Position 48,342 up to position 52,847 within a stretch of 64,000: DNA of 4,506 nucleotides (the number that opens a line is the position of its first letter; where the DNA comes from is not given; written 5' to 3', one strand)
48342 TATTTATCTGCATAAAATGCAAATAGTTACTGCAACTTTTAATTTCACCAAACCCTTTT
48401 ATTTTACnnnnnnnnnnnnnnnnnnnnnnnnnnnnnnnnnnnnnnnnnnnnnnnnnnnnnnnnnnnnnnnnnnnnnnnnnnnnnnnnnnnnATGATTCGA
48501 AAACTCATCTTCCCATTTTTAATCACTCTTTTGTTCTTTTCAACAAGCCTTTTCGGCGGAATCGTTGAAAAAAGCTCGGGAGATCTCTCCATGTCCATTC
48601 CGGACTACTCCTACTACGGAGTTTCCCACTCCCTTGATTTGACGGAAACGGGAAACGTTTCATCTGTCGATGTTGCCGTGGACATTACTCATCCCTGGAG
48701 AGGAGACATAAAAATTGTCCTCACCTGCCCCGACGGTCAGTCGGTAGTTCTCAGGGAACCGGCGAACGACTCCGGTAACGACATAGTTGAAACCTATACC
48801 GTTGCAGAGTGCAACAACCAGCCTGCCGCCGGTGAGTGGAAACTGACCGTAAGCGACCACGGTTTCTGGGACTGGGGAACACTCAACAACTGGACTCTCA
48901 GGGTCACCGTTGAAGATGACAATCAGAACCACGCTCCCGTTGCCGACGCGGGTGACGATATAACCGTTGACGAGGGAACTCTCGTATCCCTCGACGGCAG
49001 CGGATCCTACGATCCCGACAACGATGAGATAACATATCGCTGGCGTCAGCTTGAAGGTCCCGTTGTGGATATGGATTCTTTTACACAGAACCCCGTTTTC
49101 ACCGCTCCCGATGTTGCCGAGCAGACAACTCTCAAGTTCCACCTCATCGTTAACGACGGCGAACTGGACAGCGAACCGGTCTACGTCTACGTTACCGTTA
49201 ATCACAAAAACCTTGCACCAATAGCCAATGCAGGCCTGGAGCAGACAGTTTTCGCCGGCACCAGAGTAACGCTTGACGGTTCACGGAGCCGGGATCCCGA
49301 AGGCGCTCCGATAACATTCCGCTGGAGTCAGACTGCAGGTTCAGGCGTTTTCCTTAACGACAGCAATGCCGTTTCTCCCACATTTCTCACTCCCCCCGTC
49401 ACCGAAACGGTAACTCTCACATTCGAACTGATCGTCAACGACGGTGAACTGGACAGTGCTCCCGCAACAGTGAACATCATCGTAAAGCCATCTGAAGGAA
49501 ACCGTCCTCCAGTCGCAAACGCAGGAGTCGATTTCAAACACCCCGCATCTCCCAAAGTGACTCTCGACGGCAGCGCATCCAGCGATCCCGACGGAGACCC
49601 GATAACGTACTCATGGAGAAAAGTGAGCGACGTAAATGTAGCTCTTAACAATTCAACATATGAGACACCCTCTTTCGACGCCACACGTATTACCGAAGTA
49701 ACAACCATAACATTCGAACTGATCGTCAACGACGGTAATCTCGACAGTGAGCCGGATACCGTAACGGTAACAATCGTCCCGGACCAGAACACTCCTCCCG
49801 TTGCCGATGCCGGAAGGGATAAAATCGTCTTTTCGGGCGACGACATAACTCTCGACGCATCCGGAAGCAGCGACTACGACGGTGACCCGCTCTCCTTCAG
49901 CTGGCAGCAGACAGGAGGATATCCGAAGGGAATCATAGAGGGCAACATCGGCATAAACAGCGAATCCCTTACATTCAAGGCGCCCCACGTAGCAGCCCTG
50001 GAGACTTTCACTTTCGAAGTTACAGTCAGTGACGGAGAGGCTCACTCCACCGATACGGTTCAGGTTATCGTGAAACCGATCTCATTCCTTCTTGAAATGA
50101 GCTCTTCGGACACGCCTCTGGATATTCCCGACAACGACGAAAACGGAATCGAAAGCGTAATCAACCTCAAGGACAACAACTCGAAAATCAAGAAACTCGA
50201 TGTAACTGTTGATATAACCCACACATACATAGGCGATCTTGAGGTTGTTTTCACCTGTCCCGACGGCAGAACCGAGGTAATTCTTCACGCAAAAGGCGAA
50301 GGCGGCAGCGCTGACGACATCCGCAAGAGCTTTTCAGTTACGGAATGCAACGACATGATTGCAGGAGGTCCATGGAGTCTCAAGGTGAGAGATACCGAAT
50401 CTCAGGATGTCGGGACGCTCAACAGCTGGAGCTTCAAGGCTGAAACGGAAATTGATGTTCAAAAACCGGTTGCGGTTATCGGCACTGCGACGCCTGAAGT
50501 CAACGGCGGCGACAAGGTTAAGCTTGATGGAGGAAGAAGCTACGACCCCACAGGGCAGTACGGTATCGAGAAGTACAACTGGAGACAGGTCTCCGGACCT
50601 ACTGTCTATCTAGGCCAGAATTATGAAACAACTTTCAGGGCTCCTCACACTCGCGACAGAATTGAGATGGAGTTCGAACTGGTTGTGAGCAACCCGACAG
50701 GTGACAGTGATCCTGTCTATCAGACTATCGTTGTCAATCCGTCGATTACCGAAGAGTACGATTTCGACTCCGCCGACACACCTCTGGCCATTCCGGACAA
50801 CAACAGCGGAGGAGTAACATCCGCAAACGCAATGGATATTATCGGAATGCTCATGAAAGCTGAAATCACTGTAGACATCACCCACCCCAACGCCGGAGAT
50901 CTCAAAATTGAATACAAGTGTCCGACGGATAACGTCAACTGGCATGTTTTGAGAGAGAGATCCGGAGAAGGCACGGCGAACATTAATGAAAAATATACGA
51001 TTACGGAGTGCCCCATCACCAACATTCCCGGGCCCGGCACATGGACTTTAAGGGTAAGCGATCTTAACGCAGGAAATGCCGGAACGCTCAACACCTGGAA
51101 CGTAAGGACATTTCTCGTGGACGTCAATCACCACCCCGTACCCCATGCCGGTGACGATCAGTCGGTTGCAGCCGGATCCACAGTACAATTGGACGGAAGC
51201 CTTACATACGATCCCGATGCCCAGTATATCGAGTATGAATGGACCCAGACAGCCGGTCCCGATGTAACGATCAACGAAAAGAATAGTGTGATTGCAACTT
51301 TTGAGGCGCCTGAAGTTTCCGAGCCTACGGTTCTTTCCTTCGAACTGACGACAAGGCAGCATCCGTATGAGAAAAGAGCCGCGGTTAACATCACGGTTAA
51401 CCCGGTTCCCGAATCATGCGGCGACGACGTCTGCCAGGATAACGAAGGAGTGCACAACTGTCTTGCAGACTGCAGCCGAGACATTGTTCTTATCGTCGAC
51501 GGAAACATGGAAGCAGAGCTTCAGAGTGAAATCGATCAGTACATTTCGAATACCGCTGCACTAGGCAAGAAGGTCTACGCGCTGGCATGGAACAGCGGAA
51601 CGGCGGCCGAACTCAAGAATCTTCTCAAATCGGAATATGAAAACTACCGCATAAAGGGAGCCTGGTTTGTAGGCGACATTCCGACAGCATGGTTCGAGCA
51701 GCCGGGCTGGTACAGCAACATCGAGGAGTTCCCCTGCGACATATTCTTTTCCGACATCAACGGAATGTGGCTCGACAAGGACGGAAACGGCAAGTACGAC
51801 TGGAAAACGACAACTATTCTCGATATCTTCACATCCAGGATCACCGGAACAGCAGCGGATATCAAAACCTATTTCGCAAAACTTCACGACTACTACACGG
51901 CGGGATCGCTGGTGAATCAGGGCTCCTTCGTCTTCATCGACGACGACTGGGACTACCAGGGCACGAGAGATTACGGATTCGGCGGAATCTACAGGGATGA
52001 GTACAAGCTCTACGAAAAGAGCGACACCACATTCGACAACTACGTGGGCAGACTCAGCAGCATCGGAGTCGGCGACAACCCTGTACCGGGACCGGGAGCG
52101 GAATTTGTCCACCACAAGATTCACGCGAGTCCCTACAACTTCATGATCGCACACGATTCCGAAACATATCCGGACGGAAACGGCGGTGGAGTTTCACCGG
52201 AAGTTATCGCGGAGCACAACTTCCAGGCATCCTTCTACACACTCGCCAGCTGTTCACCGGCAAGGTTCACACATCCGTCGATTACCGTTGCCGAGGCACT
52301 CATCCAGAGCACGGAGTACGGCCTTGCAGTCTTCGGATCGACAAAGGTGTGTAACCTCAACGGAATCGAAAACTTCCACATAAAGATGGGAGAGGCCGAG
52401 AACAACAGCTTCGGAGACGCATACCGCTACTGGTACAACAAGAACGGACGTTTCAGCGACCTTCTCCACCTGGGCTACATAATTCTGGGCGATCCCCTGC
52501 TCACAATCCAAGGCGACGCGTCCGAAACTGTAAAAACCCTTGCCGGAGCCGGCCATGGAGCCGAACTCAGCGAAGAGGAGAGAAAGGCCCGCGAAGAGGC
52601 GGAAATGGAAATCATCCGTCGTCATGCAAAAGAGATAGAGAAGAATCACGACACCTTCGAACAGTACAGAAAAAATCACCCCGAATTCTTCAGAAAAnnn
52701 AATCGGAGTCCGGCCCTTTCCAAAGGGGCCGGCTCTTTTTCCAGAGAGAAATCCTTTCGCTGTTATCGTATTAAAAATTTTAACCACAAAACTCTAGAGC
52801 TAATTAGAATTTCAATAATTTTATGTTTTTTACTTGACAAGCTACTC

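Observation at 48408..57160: Tandem 1402-aa paralogs: three orphan proprotein-convertase P-domains and six PKD-like repeats fused to a gingipain(C25)-like domain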

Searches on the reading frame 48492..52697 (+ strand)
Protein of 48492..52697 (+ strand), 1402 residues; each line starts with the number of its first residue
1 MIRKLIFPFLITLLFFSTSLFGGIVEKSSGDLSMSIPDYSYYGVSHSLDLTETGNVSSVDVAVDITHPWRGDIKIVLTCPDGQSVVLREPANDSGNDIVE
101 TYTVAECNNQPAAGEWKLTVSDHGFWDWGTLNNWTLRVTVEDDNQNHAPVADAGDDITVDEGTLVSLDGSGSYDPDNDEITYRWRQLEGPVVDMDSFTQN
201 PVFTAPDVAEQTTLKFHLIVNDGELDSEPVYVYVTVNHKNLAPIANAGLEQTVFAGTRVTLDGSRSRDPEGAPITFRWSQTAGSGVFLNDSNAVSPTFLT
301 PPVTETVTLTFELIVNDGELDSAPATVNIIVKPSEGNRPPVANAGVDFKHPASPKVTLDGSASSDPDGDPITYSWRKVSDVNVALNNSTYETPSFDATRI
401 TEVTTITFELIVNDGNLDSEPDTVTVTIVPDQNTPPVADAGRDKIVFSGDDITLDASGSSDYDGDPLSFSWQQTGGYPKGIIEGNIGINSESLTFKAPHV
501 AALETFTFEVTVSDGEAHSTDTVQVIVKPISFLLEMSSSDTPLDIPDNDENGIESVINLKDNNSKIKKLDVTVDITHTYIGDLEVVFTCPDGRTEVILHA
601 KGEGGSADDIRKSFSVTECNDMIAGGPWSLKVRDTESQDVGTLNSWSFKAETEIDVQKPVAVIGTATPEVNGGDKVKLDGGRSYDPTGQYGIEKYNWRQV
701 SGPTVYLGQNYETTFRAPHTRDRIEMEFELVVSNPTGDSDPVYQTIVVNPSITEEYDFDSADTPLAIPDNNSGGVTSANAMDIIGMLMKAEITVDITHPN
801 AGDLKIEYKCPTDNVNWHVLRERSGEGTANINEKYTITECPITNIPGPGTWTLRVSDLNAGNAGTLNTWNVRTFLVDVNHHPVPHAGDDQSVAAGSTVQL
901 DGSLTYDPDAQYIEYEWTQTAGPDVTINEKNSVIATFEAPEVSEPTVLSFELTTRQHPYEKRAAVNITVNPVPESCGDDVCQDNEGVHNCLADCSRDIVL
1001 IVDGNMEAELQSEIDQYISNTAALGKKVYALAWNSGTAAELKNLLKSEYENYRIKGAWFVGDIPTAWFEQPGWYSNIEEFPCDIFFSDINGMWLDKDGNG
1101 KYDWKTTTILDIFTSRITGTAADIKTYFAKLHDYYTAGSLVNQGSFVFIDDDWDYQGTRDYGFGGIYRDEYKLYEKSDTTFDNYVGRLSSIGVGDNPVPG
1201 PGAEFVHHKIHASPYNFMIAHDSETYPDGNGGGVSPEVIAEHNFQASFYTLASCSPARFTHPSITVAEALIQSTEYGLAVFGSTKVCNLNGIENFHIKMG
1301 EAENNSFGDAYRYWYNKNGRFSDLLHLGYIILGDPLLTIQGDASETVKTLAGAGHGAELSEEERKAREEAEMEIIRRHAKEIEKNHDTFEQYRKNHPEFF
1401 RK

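Call 7: search_protein_families(library=pfam, proteins=[window:48492-52697:+], max_evalue=0.1)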
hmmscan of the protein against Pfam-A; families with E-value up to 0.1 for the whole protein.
window:48492-52697:+ (1402 aa): 11 families
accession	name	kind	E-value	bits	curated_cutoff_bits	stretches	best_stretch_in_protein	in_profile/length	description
PF22352.2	K319L-like_PKD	-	1.5e-68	227.2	27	6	440-527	1-84/84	K319L-like, PKD domain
PF01483.27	P_proprotein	-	3.6e-55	184.5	21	3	57-137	2-85/86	Proprotein convertase P-domain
PF18911.6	PKD_4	-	8.5e-37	125.5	27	5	146-185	1-40/85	PKD domain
PF21027.3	Sde0182_C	-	1.9e-29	102.5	27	4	452-518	2-71/83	Cellulose-binding protein Sde0182, C-terminal domain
PF02010.21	REJ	-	3e-22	79.3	25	3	345-432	91-202/452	REJ domain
PF17963.7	Big_9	-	4.8e-18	66.3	23.6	4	433-525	1-88/89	Bacterial Ig domain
PF00801.26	PKD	-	1e-06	29.1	23.5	0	445-527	10-80/80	PKD domain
PF19299.5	DUF5914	-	0.00045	20.3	27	0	563-605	67-109/185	Domain of unknown function (DUF5914)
PF22839.2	DUF7015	-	0.00083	20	35.2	0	155-190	52-89/100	Domain of unknown function (DUF7015)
PF23560.1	GBD_Hemicentin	-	0.019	15.3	27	0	73-123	38-88/100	Hemicentin galactose-binding domain-like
PF05345.18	He_PIG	-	0.061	14.2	24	1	452-527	21-95/96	Putative Ig domain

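Call 19: search_protein_families(library=ncbifam, proteins=[window:48492-52697:+], max_evalue=0.01)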
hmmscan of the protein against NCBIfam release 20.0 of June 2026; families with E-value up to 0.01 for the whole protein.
window:48492-52697:+ (1402 aa): 3 families
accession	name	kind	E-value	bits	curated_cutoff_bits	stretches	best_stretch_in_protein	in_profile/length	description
NF038112.1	myxo_dep_M36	subfamily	3.1e-126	422.4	1500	3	337-779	1187-1580/1604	myxosortase-dependent M36 family metallopeptidase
NF038111.1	rhom_dep_M36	equivalog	1.1e-58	198.7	1700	5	145-239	1183-1278/1315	rhombosortase-dependent M36 family metallopeptidase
NF012211.1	tand_rpt_95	domain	5e-06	26.4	90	0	458-530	18-87/98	tandem-95 repeat protein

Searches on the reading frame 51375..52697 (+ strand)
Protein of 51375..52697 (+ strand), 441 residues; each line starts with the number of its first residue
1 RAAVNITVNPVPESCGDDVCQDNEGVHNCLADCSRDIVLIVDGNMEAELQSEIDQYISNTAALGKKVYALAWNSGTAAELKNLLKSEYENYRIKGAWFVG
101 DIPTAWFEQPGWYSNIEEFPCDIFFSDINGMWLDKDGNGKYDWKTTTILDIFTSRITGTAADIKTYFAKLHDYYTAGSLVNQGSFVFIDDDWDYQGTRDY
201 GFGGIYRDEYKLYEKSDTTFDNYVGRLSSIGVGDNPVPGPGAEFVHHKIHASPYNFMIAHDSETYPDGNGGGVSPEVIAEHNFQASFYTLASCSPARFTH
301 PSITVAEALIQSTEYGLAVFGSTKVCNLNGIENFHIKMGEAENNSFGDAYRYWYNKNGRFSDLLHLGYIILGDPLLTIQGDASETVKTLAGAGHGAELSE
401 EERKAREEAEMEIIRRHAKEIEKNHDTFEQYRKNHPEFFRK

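Call 9: search_protein_families(library=pfam, proteins=[window:51375-52697:+], max_evalue=10)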
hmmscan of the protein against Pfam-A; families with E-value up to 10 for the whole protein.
window:51375-52697:+ (441 aa): 1 family
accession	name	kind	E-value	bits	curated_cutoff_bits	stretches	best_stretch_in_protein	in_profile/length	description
PF13455.12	MUG113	-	0.074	14.1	22.3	1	72-99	30-60/73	Meiotically up-regulated gene 113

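Call 10: search_solved_structures(query=window:51375-52697:+, max_evalue=10, show_alignments=2)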
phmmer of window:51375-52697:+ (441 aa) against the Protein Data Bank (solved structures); distinct sequences matched with E-value up to 10: 0.
